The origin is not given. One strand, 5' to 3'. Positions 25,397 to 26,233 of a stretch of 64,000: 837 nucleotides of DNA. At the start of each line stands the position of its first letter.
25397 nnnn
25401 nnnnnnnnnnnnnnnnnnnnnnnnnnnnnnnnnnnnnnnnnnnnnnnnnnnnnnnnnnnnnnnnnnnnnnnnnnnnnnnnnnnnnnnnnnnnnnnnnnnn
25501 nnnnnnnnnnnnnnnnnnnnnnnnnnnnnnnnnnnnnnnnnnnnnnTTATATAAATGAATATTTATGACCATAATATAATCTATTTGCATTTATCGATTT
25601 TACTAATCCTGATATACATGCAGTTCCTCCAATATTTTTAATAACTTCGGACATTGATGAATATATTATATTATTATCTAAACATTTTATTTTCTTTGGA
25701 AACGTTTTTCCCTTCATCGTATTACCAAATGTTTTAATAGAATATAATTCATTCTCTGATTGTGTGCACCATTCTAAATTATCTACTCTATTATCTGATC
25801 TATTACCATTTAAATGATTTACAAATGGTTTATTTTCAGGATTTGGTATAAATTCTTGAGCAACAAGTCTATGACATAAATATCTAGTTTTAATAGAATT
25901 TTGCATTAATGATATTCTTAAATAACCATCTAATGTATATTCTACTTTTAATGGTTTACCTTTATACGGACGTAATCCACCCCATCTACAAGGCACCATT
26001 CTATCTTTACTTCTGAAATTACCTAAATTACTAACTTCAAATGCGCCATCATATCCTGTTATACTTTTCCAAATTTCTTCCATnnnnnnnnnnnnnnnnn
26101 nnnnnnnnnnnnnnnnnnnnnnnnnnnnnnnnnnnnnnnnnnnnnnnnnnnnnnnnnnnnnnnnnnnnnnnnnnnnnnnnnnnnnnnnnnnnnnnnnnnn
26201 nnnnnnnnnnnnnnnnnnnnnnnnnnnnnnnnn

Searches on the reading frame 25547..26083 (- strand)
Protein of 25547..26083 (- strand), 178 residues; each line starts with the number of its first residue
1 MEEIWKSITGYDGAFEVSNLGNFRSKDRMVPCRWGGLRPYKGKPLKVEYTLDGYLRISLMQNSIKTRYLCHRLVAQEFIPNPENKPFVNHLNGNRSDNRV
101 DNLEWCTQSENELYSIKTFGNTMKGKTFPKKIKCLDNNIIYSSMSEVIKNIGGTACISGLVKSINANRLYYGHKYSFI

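Call 8: search_protein_families(library=pfam, proteins=[window:25547-26083:-], max_evalue=0.01)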
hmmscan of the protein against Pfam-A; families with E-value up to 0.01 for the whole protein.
window:25547-26083:- (178 aa): 2 families
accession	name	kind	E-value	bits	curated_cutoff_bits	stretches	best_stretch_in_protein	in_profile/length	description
PF07463.16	NUMOD4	-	3.1e-14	53.3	23.4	1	3-59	1-48/49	NUMOD4 motif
PF13392.12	HNH_3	-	9.3e-12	44.8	24.8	1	68-112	1-45/46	HNH endonuclease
